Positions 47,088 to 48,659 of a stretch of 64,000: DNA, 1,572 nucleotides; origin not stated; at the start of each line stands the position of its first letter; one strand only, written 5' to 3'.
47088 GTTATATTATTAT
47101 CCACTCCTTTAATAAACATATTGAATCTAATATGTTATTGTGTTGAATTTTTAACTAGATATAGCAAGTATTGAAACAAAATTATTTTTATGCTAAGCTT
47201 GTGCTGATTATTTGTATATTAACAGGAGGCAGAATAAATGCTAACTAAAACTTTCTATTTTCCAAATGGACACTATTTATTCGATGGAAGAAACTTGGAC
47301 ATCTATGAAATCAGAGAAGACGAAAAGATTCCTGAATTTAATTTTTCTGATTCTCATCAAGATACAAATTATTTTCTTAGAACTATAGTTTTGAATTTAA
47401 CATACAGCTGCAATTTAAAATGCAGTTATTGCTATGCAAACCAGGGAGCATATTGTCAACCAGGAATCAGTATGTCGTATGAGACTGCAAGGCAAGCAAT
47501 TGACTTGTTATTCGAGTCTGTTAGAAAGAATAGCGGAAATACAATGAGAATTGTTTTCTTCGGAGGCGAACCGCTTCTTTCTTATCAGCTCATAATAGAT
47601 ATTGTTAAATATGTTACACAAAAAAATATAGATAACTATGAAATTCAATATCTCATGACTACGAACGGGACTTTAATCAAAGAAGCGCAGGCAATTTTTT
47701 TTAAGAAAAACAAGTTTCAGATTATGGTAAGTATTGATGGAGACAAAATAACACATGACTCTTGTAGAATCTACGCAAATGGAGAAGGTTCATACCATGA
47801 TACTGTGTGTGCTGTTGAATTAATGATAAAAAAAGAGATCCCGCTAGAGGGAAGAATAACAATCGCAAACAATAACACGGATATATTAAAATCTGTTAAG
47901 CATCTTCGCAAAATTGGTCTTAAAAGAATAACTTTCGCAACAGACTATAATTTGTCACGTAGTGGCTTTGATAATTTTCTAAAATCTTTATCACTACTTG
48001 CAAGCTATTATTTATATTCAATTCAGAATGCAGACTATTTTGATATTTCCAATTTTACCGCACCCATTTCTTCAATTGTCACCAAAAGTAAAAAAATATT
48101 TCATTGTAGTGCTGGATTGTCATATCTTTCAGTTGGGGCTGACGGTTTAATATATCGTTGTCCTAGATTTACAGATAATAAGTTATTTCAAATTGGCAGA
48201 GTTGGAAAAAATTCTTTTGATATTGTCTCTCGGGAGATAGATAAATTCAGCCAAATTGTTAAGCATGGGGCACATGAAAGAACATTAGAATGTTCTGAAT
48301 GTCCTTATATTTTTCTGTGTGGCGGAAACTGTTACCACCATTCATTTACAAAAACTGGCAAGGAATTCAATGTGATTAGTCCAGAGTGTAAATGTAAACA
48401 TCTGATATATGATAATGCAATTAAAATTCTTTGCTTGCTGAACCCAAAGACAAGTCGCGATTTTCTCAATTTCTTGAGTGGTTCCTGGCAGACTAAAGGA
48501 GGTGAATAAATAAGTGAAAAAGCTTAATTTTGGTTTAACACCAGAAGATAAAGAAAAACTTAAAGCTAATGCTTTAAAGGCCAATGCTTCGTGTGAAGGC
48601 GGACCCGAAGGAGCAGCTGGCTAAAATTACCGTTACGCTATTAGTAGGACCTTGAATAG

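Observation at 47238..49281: Radical-SAM/SPASM maturase coupled to a 36-aa Cys/Gly-rich peptide, followed by a standalone C39-like peptidase: candidate RiPP/bacteriocin-like module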

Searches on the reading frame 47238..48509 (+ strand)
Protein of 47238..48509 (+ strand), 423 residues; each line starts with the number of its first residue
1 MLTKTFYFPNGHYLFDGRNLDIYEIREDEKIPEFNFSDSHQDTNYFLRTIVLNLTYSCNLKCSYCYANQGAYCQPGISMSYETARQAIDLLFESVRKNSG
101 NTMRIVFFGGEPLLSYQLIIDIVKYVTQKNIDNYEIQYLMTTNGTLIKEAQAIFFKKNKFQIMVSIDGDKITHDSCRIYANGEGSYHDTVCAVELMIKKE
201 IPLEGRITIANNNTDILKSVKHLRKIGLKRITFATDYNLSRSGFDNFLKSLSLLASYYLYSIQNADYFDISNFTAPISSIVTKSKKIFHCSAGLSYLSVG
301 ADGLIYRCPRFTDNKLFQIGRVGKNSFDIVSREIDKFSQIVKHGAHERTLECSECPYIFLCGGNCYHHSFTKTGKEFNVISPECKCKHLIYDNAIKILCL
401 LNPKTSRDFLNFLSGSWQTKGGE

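Call 3: search_protein_families(library=ncbifam, proteins=[window:47238-48509:+], max_evalue=1)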
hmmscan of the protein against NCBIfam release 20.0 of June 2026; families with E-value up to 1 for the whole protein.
window:47238-48509:+ (423 aa): 81 families (the best 25 are shown)
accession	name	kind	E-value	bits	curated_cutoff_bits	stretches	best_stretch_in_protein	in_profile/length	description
NF047865.1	rSAM_PapB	equivalog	1.3e-68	231.6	340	1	49-375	4-326/330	PapB family radical SAM/SPASM ranthipeptide maturase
TIGR03906.1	quino_hemo_SAM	equivalog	6.6e-66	222.8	453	1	42-384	88-433/467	quinohemoprotein amine dehydrogenase maturation protein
TIGR04064.1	rSAM_nif11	equivalog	1.2e-56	192.4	518.7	1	39-409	69-443/459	nif11-like peptide radical SAM maturase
TIGR03974.1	rSAM_six_Cys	equivalog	6.2e-49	167.1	425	1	39-395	88-446/451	thioether cross-link-forming SCIFF peptide maturase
NF040492.1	not_ScfB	exception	1.8e-47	162.2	855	1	37-377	84-427/450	ScfB-related radical SAM/SPASM orphan maturase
TIGR04068.1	rSAM_ocin_clost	equivalog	1.5e-43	149.4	500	2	44-202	80-237/462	Cys-rich peptide radical SAM maturase CcpM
TIGR04115.1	rSAM_Cxxx_rpt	equivalog_domain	1.1e-38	133.6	350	1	48-366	2-330/359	radical SAM peptide maturase, CXXX-repeat target family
TIGR03942.1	sulfatase_rSAM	equivalog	8.9e-37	127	349.45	1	55-397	8-356/363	anaerobic sulfatase maturase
NF041298.1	rSAM_mat_DynA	equivalog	1e-34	120.1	450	1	51-392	4-347/356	dynobactin maturation radical SAM/SPASM protein DynA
TIGR03978.1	rSAM_paired_1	equivalog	1.4e-34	119.7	370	2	47-197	82-228/466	His-Xaa-Ser system radical SAM maturase HxsB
NF041707.1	rSAM_YhhB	equivalog_domain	1.5e-28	99.8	445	1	48-385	2-352/369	cyclophane-forming radical SAM/SPASM peptide maturase YhhB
NF038107.1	rSAM_NF038107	equivalog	1.6e-28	99.7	600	1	30-374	69-409/444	Cys-every-fifth radical SAM/SPASM peptide maturase CefB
NF035951.1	rSAM_RumMC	equivalog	2.5e-27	95.7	720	1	43-195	107-258/510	RumMC family radical SAM sactipeptide maturase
TIGR04084.1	rSAM_AF0577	subfamily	2.9e-27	95.5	225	1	55-368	4-288/347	TIGR04084 family radical SAM/SPASM domain-containing protein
TIGR04280.1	geopep_mat_rSAM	hypoth_equivalog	5.3e-27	94.9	400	2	40-192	78-226/428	geopeptide radical SAM maturase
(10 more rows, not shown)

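Call 4: search_protein_families(library=pfam, proteins=[window:47238-48509:+], max_evalue=1)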
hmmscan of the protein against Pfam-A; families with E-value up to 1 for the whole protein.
window:47238-48509:+ (423 aa): 4 families
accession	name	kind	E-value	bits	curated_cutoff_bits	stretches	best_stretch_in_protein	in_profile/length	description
PF04055.27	Radical_SAM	-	7.7e-15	55.9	29.5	1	53-212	2-153/166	Radical SAM superfamily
PF13353.11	Fer4_12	-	5.1e-10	40.2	22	1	57-169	14-116/137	4Fe-4S single cluster domain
PF13186.11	SPASM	-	0.0019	18.9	21.5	1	290-356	1-67/67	Iron-sulfur cluster-binding domain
PF18482.7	Pih1_fungal_CS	-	0.049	14.5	23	1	115-164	16-63/90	Fungal Pih1 CS domain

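Call 6: find_homologous_proteins(query=window:47238-48509:+, max_evalue=1e-20)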
Query window:47238-48509:+ (423 aa): 96 proteins with E <= 1e-20 among 4116 candidates.
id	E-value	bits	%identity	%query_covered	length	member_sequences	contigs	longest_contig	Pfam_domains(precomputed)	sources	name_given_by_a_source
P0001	1.6e-288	975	100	100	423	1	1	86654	PF04055.28,PF13353.12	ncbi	-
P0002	4.2e-129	449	50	99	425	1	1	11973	PF04055.28,PF13353.12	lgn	-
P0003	2.9e-124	434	49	96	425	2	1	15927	PF04055.28,PF13353.12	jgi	-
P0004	5.4e-116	406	44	99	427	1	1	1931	PF04055.28,PF13353.12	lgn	-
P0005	1.2e-112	395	45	100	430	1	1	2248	PF13186.12,PF04055.28,PF13353.12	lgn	-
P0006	2.2e-111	391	44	98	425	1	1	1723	PF04055.28,PF13353.12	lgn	-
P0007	3.9e-96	341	44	81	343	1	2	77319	PF04055.28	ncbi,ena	-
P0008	4.0e-96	341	40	99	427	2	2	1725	PF04055.28,PF13353.12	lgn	-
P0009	1.3e-95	339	43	96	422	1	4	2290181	PF13186.12,PF04055.28,PF13353.12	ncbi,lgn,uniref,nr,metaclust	ncbi:hypothetical protein XO10_07445 [Marinitoga sp. 1135]|uniref:Radical SAM additional 4Fe4S-bindi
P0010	2.2e-95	338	39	99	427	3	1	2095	PF04055.28,PF13353.12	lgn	-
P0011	2.3e-95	338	42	96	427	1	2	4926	PF04055.28,PF13353.12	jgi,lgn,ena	-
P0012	2.7e-95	338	41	99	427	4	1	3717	PF04055.28,PF13353.12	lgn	-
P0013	5.4e-95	337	40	99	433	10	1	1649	PF04055.28,PF13353.12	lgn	-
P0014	1.2e-94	336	40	99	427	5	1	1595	PF04055.28,PF13353.12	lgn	-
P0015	3.3e-94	335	40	99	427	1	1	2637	PF04055.28,PF13353.12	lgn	-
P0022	3.2e-86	308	43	88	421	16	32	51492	PF04055.28,PF13353.12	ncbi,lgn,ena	-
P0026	5.8e-84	301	39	98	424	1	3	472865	PF04055.28,PF13353.12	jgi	jgi:uncharacterized protein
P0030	1.3e-80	290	37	99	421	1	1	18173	PF04055.28,PF13353.12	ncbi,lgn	-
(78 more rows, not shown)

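Call 8: find_encoding_contigs(protein=P0001, flank=6000, max_places=3)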
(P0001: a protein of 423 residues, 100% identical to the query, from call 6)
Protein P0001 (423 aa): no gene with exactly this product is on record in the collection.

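Call 9: find_encoding_contigs(protein=P0002, flank=6000, max_places=3)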
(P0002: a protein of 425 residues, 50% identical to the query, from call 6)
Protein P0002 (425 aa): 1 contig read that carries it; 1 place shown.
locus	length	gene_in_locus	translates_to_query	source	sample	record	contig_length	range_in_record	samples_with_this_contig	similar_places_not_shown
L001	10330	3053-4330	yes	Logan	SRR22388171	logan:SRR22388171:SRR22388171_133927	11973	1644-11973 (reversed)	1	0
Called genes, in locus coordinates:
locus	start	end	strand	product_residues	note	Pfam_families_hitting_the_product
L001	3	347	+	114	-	?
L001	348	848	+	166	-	-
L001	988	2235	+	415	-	PF00464:SHMT, PF00155:Aminotran_1_2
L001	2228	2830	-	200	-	PF01936:NYN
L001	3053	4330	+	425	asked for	PF13353:Fer4_12, PF04055:Radical_SAM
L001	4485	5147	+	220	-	PF13529:Peptidase_C39_2 (faint)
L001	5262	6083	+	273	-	PF00763:THF_DHG_CYH, PF02882:THF_DHG_CYH_C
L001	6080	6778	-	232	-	PF18912:DZR_2, PF00156:Pribosyltran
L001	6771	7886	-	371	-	PF00534:Glycos_transf_1, PF20706:GT4-conflict (weak), PF13692:Glyco_trans_1_4, PF13524:Glyco_trans_1_2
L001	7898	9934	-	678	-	PF00082:Peptidase_S8, PF10633:NPCBM_assoc (faint), PF16116:DUF4832 (faint)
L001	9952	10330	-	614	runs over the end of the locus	PF10633:NPCBM_assoc (faint)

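Call 10: find_encoding_contigs(protein=P0003, flank=6000, max_places=3)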
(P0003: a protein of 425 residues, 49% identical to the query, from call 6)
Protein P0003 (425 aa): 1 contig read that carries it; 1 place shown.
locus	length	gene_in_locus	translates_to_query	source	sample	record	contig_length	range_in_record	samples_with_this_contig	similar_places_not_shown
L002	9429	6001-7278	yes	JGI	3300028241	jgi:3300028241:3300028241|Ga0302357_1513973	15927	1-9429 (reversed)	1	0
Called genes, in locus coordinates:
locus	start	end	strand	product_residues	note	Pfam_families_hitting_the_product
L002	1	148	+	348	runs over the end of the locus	PF00482:T2SSF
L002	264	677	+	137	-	PF07963:N_methyl (weak)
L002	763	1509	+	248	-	PF06750:A24_N_bact, PF01478:Peptidase_A24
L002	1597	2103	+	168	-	PF07963:N_methyl (weak)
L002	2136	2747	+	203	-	-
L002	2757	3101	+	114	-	PF05635:23S_rRNA_IVP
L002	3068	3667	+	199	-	-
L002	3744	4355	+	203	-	PF07963:N_methyl (weak)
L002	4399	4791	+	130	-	PF05635:23S_rRNA_IVP, PF22296:bAvd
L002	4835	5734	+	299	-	PF14341:PilX_N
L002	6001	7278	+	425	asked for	PF13353:Fer4_12, PF04055:Radical_SAM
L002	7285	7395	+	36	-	-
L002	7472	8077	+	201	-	-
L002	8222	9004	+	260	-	-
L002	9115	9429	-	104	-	?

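Call 14: find_related_loci(query=A1, collection=genome_contigs, flank=5000)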
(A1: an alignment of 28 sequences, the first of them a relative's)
Query A1 (423 aa) in genome_contigs; peptide patterns used: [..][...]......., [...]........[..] (x = any residue, [..] = any of these).
600 stretches matched a pattern (row limit reached: there are more); 581 encode a relative of the query (tblastn E <= 1e-3); the best 80 are kept; 80 distinct loci.
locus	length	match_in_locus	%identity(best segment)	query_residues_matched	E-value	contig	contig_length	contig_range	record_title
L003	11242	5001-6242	39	2-417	5e-88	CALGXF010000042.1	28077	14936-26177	MAG TPA_asm: uncultured Alphaproteobacteria bacterium isolate ERR1995250_bin.62_CONCOCT_v1.1_MAG genome assembly, contig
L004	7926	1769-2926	29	30-415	5e-46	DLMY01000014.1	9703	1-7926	MAG TPA_asm: Actinobacteria bacterium UBA7524 UBA7524_contig_3051, whole genome shotgun sequence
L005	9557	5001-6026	30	35-374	8e-43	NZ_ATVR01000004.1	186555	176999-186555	Butyrivibrio sp. AE2015 G585DRAFT_scaffold00004.4_C, whole genome shotgun sequence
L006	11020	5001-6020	30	35-371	1e-42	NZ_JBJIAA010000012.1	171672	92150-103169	Clostridium neuense strain WILCCON 0114 NODE_12_length_171672_cov_132.107841, whole genome shotgun sequence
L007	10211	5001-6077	29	41-397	5e-41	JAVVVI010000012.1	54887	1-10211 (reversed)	MAG: Lachnospiraceae bacterium isolate CGS10Y2-bin75 NODE_509_length_54887_cov_14.460789, whole genome shotgun sequence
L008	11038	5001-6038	29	39-381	3e-40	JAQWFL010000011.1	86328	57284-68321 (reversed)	MAG: Anaerostipes sp. isolate STF2_98 NODE_427_length_86328_cov_17.158560_Sandtown_F2, whole genome shotgun sequence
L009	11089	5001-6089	27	47-413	2e-40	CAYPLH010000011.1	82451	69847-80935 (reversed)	MAG TPA_asm: uncultured Clostridiaceae bacterium isolate binchicken_co173_425 genome assembly, contig: NODE_963_length_8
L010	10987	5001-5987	29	46-371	2e-40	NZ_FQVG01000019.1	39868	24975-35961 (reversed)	Caloramator proteoclasticus DSM 10124, whole genome shotgun sequence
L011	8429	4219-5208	29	47-374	3e-40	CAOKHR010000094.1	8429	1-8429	MAG TPA_asm: uncultured Lachnospiraceae bacterium isolate SRR17684636_bin.24_metawrap_v1.3_MAG genome assembly, contig:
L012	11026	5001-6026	29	35-374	6e-40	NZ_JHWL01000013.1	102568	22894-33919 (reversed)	Butyrivibrio proteoclasticus P6B7 T541DRAFT_scaffold00012.12_C, whole genome shotgun sequence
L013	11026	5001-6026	28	35-374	5e-40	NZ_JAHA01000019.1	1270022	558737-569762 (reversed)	Butyrivibrio sp. FCS014 T456DRAFT_scf7180000000059_quiver.19_C, whole genome shotgun sequence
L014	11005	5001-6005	28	47-382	7e-40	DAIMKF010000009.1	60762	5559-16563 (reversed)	MAG TPA_asm: Bacillota bacterium isolate CTOTU4017 NODE_129_length_60762_cov_11.240154, whole genome shotgun sequence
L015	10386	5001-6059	29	47-397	9e-40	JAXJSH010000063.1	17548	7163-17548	MAG: Lachnospiraceae bacterium isolate DOME_MAG_3694 3694_C0234_k141_89674, whole genome shotgun sequence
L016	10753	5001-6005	28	47-382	1e-39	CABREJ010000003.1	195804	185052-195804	MAG TPA_asm: uncultured Clostridiales bacterium isolate MGYG-HGUT-01183 genome assembly, contig: GUT_GENOME090929_3, who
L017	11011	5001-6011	30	42-374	1e-39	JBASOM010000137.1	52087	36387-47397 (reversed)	MAG: Tepidanaerobacteraceae bacterium isolate MFD13476_ilm_asm_bin3 k127_46998, whole genome shotgun sequence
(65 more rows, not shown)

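Call 16: find_encoding_contigs(protein=P0009, flank=5000, max_places=2)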
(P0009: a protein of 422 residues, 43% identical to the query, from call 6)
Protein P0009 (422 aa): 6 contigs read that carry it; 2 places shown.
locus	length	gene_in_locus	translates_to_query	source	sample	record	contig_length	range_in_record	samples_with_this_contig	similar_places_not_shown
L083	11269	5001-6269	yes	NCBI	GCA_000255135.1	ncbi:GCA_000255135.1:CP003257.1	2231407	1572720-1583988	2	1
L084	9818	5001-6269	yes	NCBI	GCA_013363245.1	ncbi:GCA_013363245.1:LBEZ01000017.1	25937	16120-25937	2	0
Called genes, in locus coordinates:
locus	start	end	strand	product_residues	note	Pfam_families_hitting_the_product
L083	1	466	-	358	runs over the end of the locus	PF01264:Chorismate_synt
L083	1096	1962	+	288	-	PF02915:Rubrerythrin (weak), PF01988:VIT1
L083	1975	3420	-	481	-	-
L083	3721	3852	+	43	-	-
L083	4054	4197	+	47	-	-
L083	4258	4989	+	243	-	PF12746:GNAT_acetyltran (weak), PF00583:Acetyltransf_1 (weak)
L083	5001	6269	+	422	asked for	PF04055:Radical_SAM, PF13353:Fer4_12, PF13186:SPASM (faint)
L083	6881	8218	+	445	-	PF04055:Radical_SAM, PF13353:Fer4_12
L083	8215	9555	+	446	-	PF04055:Radical_SAM, PF13353:Fer4_12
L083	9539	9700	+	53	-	-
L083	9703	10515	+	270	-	PF01061:ABC2_membrane, PF12698:ABC2_membrane_3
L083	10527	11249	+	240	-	PF00005:ABC_tran, PF13304:AAA_21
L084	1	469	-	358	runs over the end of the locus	PF01264:Chorismate_synt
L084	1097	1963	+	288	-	PF02915:Rubrerythrin (weak), PF01988:VIT1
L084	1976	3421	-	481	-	-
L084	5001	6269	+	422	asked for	PF04055:Radical_SAM, PF13353:Fer4_12, PF13186:SPASM (faint)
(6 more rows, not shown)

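Call 17: find_encoding_contigs(protein=P0022, flank=5000, max_places=3)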
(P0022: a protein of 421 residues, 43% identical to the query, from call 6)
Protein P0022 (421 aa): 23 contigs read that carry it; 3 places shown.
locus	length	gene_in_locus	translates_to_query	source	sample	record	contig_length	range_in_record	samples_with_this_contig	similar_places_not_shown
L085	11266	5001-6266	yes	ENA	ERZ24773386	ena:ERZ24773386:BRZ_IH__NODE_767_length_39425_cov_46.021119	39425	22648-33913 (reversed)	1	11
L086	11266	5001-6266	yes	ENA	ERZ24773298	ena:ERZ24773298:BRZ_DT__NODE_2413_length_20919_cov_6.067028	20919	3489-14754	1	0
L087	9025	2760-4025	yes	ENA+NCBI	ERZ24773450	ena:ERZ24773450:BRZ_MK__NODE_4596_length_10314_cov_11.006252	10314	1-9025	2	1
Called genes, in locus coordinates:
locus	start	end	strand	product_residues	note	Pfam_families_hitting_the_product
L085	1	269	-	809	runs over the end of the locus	PF00521:DNA_topoisoIV, PF03989:DNA_gyraseA_C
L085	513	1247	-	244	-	-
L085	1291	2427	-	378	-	PF01656:CbiA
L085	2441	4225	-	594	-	PF01935:DUF87 (faint), PF12846:AAA_10 (weak), PF19044:P-loop_TraG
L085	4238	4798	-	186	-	PF26593:TraC-like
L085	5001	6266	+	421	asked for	PF13353:Fer4_12, PF04055:Radical_SAM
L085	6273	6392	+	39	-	-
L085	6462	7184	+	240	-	PF12746:GNAT_acetyltran, PF00583:Acetyltransf_1, PF08445:FR47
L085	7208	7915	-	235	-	PF00246:Peptidase_M14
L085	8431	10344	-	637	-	PF02518:HATPase_c, PF00204:DNA_gyraseB, PF01751:Toprim, PF00986:DNA_gyraseB_C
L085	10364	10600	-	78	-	PF04025:RemA-like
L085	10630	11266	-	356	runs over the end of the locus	PF02463:SMC_N, PF13175:AAA_15, PF13476:AAA_23, PF13304:AAA_21 (faint)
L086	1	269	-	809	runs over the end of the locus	PF00521:DNA_topoisoIV, PF03989:DNA_gyraseA_C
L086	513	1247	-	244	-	-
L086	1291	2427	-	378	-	PF01656:CbiA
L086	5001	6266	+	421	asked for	PF13353:Fer4_12, PF04055:Radical_SAM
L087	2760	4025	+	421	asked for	PF13353:Fer4_12, PF04055:Radical_SAM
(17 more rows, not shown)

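Call 38: list_cluster_members(proteins=[P0001, P0097, P0102, P0109, P0007, P0030])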
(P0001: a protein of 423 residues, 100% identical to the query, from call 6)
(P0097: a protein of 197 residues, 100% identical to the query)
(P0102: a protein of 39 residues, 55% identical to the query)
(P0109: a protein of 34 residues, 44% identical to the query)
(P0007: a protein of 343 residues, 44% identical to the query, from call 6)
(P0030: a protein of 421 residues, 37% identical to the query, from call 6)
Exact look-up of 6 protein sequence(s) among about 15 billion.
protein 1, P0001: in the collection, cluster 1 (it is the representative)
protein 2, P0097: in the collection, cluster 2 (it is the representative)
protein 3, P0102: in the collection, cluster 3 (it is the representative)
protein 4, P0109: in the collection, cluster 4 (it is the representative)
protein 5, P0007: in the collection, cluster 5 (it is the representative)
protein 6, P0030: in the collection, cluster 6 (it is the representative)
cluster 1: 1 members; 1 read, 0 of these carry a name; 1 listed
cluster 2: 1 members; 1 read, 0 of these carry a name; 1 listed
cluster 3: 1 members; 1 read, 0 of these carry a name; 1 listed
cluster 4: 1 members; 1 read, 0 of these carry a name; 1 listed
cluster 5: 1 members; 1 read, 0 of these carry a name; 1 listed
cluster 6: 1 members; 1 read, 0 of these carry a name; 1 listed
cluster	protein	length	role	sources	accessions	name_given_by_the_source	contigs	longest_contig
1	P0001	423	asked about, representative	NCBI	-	-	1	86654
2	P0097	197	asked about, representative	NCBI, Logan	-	-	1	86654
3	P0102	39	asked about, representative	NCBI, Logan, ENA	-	-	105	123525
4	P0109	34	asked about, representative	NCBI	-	-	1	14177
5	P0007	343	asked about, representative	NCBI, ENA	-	-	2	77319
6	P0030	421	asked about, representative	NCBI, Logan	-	-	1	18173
